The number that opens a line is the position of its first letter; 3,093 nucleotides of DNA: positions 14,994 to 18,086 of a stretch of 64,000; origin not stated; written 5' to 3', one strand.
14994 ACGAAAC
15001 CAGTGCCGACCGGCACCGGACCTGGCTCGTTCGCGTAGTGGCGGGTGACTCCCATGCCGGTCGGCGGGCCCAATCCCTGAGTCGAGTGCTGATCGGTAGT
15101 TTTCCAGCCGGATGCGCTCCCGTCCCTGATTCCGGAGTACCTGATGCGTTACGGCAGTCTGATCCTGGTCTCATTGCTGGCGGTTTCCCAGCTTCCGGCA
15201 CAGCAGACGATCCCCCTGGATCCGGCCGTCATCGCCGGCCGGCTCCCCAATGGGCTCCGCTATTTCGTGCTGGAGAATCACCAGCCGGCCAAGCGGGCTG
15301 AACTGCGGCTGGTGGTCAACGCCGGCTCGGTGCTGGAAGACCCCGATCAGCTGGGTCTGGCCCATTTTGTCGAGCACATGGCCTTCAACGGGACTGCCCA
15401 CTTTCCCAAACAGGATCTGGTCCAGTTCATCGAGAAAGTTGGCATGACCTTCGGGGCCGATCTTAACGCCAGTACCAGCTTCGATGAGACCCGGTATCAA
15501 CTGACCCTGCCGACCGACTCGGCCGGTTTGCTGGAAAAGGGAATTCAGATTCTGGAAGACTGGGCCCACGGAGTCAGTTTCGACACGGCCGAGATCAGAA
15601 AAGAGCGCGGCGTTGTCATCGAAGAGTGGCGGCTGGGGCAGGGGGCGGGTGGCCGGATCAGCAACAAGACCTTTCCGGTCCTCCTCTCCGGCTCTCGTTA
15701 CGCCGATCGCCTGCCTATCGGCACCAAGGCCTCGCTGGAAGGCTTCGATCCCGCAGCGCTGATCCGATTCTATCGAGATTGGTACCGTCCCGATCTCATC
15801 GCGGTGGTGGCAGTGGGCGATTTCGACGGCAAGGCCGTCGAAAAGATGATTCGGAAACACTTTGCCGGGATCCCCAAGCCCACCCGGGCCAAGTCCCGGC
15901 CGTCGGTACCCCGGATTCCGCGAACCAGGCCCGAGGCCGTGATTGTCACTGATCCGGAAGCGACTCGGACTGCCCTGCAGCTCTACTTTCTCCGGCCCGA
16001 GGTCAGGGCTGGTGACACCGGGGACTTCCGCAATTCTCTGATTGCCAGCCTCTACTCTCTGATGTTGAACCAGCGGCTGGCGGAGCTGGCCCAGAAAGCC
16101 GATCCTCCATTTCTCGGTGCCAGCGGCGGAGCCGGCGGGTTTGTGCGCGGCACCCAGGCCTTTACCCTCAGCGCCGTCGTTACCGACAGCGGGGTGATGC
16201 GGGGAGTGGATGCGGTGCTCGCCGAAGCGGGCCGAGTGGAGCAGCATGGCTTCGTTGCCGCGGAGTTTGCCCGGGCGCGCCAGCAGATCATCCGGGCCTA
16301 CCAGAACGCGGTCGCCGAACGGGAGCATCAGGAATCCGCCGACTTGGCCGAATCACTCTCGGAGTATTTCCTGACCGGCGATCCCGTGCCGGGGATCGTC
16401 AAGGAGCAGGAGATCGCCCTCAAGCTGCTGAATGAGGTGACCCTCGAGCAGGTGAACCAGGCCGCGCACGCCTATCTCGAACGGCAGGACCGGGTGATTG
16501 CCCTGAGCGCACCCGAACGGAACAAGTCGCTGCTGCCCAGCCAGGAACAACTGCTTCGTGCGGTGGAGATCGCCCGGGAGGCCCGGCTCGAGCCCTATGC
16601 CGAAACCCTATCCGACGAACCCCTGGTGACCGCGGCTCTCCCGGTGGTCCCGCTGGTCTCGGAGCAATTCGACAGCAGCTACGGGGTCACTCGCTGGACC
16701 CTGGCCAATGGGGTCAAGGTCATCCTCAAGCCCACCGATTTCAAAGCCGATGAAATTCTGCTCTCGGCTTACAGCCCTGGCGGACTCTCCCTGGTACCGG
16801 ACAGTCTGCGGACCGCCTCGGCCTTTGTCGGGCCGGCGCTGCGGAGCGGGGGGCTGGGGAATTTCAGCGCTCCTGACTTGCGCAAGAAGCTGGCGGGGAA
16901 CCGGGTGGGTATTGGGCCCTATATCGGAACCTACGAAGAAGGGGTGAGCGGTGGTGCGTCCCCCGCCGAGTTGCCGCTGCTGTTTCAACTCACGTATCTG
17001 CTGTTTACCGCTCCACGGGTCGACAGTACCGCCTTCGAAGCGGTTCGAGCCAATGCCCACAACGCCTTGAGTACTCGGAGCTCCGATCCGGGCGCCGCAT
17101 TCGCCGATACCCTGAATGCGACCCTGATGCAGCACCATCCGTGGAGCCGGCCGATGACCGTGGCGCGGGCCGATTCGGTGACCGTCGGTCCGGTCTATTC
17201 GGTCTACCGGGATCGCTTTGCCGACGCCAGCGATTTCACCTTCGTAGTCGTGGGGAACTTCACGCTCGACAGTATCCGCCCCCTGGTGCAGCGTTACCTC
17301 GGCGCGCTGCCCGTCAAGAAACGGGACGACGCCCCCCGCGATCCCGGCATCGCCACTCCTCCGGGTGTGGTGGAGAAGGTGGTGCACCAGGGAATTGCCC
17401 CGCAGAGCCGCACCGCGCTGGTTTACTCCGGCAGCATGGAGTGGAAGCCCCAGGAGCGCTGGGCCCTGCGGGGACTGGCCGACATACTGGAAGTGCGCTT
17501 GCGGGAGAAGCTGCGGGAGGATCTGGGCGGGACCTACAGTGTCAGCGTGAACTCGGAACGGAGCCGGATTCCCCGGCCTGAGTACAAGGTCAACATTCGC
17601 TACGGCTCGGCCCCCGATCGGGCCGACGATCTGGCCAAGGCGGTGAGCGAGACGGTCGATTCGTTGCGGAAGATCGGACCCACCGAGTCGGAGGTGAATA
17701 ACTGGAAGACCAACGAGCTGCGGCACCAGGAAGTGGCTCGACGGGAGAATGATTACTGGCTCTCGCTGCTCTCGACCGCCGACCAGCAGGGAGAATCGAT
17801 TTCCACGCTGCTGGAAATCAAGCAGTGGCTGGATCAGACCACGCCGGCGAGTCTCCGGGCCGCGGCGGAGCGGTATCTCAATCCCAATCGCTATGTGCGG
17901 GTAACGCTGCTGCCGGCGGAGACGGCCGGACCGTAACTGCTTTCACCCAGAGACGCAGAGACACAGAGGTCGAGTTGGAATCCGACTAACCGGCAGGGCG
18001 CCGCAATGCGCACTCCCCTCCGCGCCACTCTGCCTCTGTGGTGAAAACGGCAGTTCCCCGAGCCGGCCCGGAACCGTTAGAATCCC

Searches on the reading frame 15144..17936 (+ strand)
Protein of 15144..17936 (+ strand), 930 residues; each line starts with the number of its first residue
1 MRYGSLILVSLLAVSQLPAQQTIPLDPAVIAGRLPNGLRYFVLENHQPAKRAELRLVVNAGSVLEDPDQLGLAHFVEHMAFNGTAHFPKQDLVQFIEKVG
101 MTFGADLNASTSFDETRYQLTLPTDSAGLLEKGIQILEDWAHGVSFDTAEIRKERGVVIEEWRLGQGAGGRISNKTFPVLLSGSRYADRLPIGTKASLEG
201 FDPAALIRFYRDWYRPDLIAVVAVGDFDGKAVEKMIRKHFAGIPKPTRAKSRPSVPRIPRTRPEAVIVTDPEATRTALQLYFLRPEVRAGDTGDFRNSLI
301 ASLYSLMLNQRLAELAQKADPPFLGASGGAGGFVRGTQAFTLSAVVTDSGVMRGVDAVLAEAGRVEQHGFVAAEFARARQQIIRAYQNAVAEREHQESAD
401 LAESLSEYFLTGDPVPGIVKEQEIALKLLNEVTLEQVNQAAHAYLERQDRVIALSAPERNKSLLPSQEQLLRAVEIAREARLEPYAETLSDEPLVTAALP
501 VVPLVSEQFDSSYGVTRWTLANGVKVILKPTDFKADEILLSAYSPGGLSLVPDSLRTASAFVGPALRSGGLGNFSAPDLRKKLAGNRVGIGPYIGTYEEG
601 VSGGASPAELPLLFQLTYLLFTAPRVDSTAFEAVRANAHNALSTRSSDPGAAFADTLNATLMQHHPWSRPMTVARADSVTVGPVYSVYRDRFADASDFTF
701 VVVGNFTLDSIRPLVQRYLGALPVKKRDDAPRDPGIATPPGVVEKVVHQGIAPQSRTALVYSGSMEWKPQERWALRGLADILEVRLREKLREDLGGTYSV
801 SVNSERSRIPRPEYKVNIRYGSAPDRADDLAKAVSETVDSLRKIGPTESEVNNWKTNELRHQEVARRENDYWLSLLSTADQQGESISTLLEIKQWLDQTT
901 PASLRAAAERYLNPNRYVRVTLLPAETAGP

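Call 64: search_protein_families(library=pfam, proteins=[window:15144-17936:+], max_evalue=0.00001)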
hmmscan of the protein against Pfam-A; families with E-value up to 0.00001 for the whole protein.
window:15144-17936:+ (930 aa): 2 families
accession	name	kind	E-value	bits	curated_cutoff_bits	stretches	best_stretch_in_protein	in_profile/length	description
PF05193.26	Peptidase_M16_C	-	1.5e-37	129.7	23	2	202-381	3-180/181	Peptidase M16 inactive domain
PF00675.25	Peptidase_M16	-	7e-29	101.1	22.3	1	41-161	2-115/149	Insulinase (Peptidase family M16)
